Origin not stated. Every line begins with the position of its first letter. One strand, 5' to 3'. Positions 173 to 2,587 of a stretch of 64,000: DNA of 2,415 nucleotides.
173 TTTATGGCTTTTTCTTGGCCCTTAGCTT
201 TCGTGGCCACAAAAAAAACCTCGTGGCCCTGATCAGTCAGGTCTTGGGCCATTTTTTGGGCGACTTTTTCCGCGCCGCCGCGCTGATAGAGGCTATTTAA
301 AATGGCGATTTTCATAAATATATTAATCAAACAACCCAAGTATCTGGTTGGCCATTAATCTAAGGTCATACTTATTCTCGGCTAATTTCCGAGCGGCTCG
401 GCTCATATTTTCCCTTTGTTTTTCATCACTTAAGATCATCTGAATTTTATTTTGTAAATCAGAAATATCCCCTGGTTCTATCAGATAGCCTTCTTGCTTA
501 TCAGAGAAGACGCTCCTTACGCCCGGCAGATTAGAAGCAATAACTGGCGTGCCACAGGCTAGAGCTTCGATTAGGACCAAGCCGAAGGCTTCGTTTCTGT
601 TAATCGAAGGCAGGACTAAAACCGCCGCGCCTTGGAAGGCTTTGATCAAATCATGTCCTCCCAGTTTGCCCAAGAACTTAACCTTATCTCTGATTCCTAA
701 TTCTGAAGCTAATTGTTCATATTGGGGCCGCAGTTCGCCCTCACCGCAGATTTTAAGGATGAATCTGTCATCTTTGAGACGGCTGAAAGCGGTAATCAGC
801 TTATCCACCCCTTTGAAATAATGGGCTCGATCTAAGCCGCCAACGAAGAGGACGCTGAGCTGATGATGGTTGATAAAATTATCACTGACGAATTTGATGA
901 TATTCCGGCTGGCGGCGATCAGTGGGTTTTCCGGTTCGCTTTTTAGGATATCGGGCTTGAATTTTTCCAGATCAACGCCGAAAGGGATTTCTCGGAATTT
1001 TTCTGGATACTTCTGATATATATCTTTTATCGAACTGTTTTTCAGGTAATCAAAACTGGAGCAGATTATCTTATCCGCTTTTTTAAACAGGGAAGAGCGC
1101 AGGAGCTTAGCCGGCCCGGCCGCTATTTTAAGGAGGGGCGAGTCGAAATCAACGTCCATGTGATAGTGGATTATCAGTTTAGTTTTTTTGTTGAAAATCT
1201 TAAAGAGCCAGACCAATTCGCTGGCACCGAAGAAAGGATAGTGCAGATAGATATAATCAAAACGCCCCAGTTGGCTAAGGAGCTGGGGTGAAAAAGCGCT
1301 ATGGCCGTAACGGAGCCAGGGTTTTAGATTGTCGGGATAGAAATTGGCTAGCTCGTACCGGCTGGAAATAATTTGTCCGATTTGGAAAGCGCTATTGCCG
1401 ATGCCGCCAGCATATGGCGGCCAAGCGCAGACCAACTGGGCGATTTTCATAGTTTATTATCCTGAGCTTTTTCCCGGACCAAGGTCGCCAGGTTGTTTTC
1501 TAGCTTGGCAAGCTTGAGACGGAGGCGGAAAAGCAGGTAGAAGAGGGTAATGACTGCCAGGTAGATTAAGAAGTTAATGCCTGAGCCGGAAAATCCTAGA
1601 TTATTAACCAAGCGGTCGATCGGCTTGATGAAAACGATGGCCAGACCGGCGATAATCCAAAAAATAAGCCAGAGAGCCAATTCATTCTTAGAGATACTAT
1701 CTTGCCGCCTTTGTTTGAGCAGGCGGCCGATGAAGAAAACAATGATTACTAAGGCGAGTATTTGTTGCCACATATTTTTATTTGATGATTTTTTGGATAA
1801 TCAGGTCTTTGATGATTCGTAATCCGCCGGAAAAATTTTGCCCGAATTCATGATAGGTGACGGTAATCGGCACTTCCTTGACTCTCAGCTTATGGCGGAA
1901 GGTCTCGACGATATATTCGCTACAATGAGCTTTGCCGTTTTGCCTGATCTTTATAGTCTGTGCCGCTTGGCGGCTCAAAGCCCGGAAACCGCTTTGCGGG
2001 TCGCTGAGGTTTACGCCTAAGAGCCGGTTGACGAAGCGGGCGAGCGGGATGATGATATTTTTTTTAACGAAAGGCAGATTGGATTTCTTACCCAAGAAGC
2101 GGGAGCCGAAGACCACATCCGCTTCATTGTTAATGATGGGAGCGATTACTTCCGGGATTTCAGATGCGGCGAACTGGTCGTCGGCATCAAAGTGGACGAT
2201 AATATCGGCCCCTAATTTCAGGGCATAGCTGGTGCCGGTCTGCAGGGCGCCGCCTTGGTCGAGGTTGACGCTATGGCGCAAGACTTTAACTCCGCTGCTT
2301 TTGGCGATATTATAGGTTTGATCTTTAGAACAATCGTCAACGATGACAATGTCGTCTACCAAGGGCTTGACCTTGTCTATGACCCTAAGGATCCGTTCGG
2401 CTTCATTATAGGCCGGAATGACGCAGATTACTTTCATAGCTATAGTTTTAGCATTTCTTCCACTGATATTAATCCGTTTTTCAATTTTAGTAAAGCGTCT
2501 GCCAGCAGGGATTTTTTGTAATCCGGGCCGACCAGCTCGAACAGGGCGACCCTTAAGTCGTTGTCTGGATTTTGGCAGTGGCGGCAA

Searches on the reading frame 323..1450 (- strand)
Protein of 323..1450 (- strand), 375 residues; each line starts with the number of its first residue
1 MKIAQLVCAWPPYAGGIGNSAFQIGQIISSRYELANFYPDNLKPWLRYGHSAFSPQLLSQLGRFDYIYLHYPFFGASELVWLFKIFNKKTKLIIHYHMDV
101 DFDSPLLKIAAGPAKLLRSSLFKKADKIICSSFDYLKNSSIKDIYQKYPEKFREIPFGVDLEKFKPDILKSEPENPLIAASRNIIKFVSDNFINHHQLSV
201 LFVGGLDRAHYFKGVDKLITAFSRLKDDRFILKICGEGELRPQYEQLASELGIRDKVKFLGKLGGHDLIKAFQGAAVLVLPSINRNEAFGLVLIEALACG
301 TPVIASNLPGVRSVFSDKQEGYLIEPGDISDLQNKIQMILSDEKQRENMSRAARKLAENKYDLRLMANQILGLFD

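Call 3: search_protein_families(library=pfam, proteins=[window:323-1450:-], max_evalue=0.1)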
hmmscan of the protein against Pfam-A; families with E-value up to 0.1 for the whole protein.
window:323-1450:- (375 aa): 5 families
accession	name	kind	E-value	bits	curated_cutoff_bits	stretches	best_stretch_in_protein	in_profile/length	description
PF00534.26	Glycos_transf_1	-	2.5e-43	148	26.4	1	191-355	9-171/172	Glycosyl transferases group 1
PF13692.12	Glyco_trans_1_4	-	8e-32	110.9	27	1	199-342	3-142/142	Glycosyl transferases group 1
PF13524.12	Glyco_trans_1_2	-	4.8e-13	49.7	25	1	231-371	16-143/144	Glycosyl transferase-like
PF20706.3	GT4-conflict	-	6.8e-09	35.6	26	1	195-367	195-365/385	Family 4 Glycosyltransferase in conflict systems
PF13439.12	Glyco_transf_4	-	9.6e-07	29.4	28.5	1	38-163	48-170/170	Glycosyltransferase Family 4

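Call 44: search_protein_families(library=ncbifam, proteins=[window:323-1450:-], max_evalue=0.001)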
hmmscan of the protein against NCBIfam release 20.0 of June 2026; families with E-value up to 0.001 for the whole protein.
window:323-1450:- (375 aa): 38 families (the best 25 are shown)
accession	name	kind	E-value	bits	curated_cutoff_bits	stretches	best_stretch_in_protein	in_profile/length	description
NF041876.1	EPS_EpsE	equivalog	3.1e-28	99.1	400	1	208-369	222-388/389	exopolysaccharide biosynthesis GT4 family glycosyltransferase EpsE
TIGR03999.1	thiol_BshA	equivalog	2.2e-27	96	273.7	1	212-369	211-365/375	N-acetyl-alpha-D-glucosaminyl L-malate synthase BshA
TIGR03449.1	mycothiol_MshA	equivalog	3.8e-27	95.2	462.5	1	120-359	160-386/406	D-inositol-3-phosphate glycosyltransferase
TIGR03088.1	stp2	hypoth_equivalog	4.3e-26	91.8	409.05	1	149-375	159-371/374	TIGR03088 family PEP-CTERM/XrtA system glycosyltransferase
TIGR04157.1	glyco_rSAM_CFB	subfamily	8.9e-22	77.6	400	1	119-371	164-403/406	TIGR04157 family glycosyltransferase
TIGR02149.1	glgA_Coryne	subfamily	3.3e-20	72.6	302.4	1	122-374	142-387/391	glycogen synthase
NF046085.1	XrtY_assoc_Gly1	equivalog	9.2e-20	70.8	400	1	194-374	206-381/387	XrtY-associated glycosyltransferase XYAG1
NF050063.1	ProtGlycPglJ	equivalog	1.5e-19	70.4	500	1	185-371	182-360/363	N-acetylgalactosamine-N,N'-diacetylbacillosaminyl-diphospho-undecaprenol 4-alpha-N-acetylgalactosaminyltransferase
NF047684.1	TeichurnBiosyTuaC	equivalog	4.8e-18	65.2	550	1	151-369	186-381/391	teichuronic acid biosynthesis protein TuaC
NF007396.0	PRK09922.1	equivalog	5.8e-18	64.9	385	1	194-365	179-351/361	lipopolysaccharide 1,6-galactosyltransferase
NF050056.1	ProtGlycPglH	equivalog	6.3e-18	65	600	1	197-373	179-349/354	GalNAc-alpha-(1->4)-GalNAc-alpha-(1->3)-diNAcBac-PP-undecaprenol alpha-1,4-N-acetyl-D-galactosaminyltransferase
NF038298.1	EPS_HpsO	equivalog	1e-17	64.1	575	1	193-374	197-384/388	hormogonium polysaccharide biosynthesis glycosyltransferase HpsO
TIGR04047.1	MSMEG_0565_glyc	hypoth_equivalog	2.2e-16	59.9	259.85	1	123-358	137-356/373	MSMEG_0565 family glycosyltransferase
NF038229.1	Glyco4_Geo_Pelo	equivalog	3e-16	59.4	400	1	212-370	173-329/338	GPMC system family 4 glycosyltransferase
TIGR04063.1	stp3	hypoth_equivalog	1.3e-15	57.2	442.05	1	200-362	216-380/397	TIGR04063 family PEP-CTERM/XrtA system glycosyltransferase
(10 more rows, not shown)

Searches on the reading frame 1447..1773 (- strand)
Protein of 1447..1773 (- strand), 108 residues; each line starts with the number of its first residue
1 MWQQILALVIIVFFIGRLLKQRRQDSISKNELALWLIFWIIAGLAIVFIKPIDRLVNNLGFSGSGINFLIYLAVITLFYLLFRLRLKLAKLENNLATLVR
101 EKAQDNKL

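Call 3: search_protein_families(library=pfam, proteins=[window:1447-1773:-], max_evalue=0.1)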
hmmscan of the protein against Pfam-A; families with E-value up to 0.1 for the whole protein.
window:1447-1773:- (108 aa): 1 family
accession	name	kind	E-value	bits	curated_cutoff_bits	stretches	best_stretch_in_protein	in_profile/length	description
PF10066.14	DUF2304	-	4.6e-18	65.9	25.5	1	2-107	1-105/106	Uncharacterized conserved protein (DUF2304)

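Call 44: search_protein_families(library=ncbifam, proteins=[window:1447-1773:-], max_evalue=0.001)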
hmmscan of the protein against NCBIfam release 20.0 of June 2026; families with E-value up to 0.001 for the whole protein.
window:1447-1773:- (108 aa): 0 families

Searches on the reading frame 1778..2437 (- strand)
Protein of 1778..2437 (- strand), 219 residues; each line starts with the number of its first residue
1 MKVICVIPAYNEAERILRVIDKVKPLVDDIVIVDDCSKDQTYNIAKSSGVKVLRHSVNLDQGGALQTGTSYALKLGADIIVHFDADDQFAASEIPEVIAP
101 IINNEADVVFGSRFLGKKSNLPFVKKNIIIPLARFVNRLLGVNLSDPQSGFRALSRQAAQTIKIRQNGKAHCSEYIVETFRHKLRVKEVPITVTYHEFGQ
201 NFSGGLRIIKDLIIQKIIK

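Call 3: search_protein_families(library=pfam, proteins=[window:1778-2437:-], max_evalue=0.1)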
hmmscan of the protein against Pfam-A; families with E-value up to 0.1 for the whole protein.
window:1778-2437:- (219 aa): 3 families
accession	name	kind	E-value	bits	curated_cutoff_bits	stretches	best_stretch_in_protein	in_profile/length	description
PF00535.33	Glycos_transf_2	-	1.5e-26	93.8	23.3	1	6-161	3-166/168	Glycosyl transferase family 2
PF13704.12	Glyco_tranf_2_4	-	7.1e-05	23.7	27.5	1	11-89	2-84/98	Glycosyl transferase family 2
PF13641.12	Glyco_tranf_2_3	-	0.022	15.2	27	1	5-115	5-125/230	Glycosyltransferase like family 2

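Call 44: search_protein_families(library=ncbifam, proteins=[window:1778-2437:-], max_evalue=0.001)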
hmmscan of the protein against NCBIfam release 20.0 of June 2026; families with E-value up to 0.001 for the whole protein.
window:1778-2437:- (219 aa): 17 families
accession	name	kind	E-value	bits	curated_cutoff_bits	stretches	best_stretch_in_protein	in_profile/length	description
NF058614.1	PPMAGASynPpgS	equivalog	1.6e-45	155.3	370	1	3-216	2-223/226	polyprenyl-phospho-N-acetylgalactosaminyl synthase PpgS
TIGR04182.1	glyco_TIGR04182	equivalog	1.3e-25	90.4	325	1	3-201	2-196/293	S-layer glycoprotein N-glycosyltransferase AglJ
NF041391.1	DPhHxTase_Halo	equivalog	2.1e-18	66.1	375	1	9-210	3-203/213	dolichyl-phosphate hexose transferase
NF047588.1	GlcsyltransPgfSStrep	equivalog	1.7e-12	47.2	500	1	1-163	1-168/308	glycosyltransferase PgfS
NF010496.0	PRK13915.1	equivalog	2.9e-11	43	262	1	2-105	32-146/307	glucosyl-3-phosphoglycerate synthase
TIGR04283.1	glyco_like_mftF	equivalog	2e-09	37.4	182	1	6-125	4-122/221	TIGR04283 family arsenosugar biosynthesis glycosyltransferase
NF007986.1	PRK10714.1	equivalog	2.5e-08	33.3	529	1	2-209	7-216/316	undecaprenyl-phosphate 4-deoxy-4-formamido-L-arabinose transferase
TIGR01556.1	rhamnosyltran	subfamily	2.1e-05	23.8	200.55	1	14-119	8-117/281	rhamnosyltransferase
TIGR03965.1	mycofact_glyco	equivalog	2.9e-05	23.1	280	1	3-72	76-153/467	mycofactocin biosynthesis glycosyltransferase MftF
NF047683.1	TeichurnBiosyTuaG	equivalog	4.1e-05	23.3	400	1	3-110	8-120/252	teichuronic acid biosynthesis protein TuaG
TIGR03937.1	PgaC_IcaA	equivalog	8.4e-05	21.7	422.3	1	3-89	47-138/407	poly-beta-1,6-N-acetyl-D-glucosamine synthase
NF045692.1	OglycostaseCruG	equivalog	9.5e-05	21.5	600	1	2-119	42-171/386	2'-O-glycosyltransferase CruG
TIGR04195.1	S_glycosyl_SunS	equivalog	0.00024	20.1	350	1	3-47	59-103/421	SunS family peptide S-glycosyltransferase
NF050113.1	gal_furan_GlfT1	equivalog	0.00026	20.4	330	1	15-96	16-99/290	galactofuranosyltransferase GlfT1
NF038302.1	EPS_HpsE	equivalog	0.00028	20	300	1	4-74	4-79/307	hormogonium polysaccharide biosynthesis glycosyltransferase HpsE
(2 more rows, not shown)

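Call 78: find_related_loci(query=A7, collection=metagenome_contigs, flank=6000)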
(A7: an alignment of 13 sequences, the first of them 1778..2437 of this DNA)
Query A7 (219 aa) in metagenome_contigs; peptide patterns used: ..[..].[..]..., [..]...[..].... (x = any residue, [..] = any of these).
600 stretches matched a pattern (row limit reached: there are more); 459 encode a relative of the query (tblastn E <= 1e-3); the best 80 are kept; 80 distinct loci.
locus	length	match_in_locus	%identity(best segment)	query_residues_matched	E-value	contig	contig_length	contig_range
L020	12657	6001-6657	75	1-219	8e-113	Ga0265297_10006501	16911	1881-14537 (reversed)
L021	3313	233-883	67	3-218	3e-98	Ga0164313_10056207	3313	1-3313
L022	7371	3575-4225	66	1-217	1e-95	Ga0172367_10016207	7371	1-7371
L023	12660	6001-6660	62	1-219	5e-95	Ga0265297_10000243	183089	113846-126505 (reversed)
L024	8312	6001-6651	64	1-217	6e-95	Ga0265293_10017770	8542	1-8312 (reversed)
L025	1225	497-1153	64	1-219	9e-103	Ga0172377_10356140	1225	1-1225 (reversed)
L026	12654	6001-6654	65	1-219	3e-94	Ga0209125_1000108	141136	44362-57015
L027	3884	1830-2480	65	1-217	2e-94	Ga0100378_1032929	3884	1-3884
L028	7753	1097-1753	65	1-218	1e-93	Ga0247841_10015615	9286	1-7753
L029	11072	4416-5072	62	1-219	1e-93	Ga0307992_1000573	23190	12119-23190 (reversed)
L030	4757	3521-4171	65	1-217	1e-93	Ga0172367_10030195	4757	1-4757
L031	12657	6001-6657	63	1-219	4e-93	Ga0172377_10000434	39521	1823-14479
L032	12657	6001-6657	63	1-218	3e-93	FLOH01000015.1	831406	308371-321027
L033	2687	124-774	64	1-217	2e-95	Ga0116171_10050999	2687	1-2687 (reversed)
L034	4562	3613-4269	63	1-218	6e-93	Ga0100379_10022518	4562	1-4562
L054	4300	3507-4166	61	1-219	7e-91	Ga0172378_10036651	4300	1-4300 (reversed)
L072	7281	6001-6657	63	1-217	1e-88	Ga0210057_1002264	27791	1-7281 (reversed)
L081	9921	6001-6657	61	1-218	5e-88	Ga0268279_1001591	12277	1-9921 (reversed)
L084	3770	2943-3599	61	1-218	2e-88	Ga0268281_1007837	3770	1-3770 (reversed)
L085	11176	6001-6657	61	1-218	5e-88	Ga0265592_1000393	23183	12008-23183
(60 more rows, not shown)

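Call 87: search_protein_families(library=pfam, proteins=[L081:2793-3899:+, L072:5246-5878:+, L081:4147-5883:+, L081:8378-9367:-, L054:2372-3499:+], max_evalue=0.01)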
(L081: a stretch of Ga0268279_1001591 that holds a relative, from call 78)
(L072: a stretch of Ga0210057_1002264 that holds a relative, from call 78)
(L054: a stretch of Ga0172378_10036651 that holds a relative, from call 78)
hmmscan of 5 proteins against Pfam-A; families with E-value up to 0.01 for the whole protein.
L081:2793-3899:+ (368 aa): 0 families

L072:5246-5878:+ (210 aa): 0 families

L081:4147-5883:+ (578 aa): 13 families
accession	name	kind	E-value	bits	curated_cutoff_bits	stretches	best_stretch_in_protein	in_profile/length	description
PF00437.27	T2SSE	-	9.8e-136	452.7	24.9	1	172-574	3-370/370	Type II/IV secretion system protein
PF05157.20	MshEN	-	1.8e-09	37.9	23.1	1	59-141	1-84/90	MshEN domain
PF13401.12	AAA_22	-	0.00027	21.7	27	1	310-343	4-35/130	AAA domain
PF13245.12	AAA_19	-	0.00067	20.3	25.1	1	310-339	10-39/134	AAA domain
PF03215.21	Rad17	-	0.00079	19.8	23.8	0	308-337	42-71/186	Rad17 P-loop domain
PF20720.3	nSTAND3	-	0.001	19.2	27.2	1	300-347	7-53/155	Novel STAND NTPase 3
PF13555.12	AAA_29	-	0.0018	18.4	27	1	310-337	21-48/61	P-loop containing region of AAA domain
PF00005.33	ABC_tran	-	0.0019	19.2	25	1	313-369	13-65/137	ABC transporter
PF13191.12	AAA_16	-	0.0025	18.8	32.6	1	310-340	24-53/167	AAA ATPase domain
PF25199.1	nSTAND_NTPase5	-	0.0029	17.9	34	1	304-336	34-66/145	Novel STAND NTPase 5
PF04851.21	ResIII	-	0.0033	17.8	22.5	0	296-337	8-49/164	Type III restriction enzyme, res subunit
PF13604.12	AAA_30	-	0.0038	17.4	27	1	301-338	8-45/191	AAA domain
PF13086.12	AAA_11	-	0.0055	17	27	0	300-342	7-43/257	AAA domain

L081:8378-9367:- (329 aa): 1 family
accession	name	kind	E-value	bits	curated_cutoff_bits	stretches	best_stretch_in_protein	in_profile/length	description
PF18884.5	TSP3_bac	-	7.9e-06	26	25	1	148-168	1-21/22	Bacterial TSP3 repeat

L054:2372-3499:+ (376 aa): 1 family
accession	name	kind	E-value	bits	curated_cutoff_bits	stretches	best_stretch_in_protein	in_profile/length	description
PF00437.27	T2SSE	-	8.8e-24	84.3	24.9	1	104-371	119-368/370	Type II/IV secretion system protein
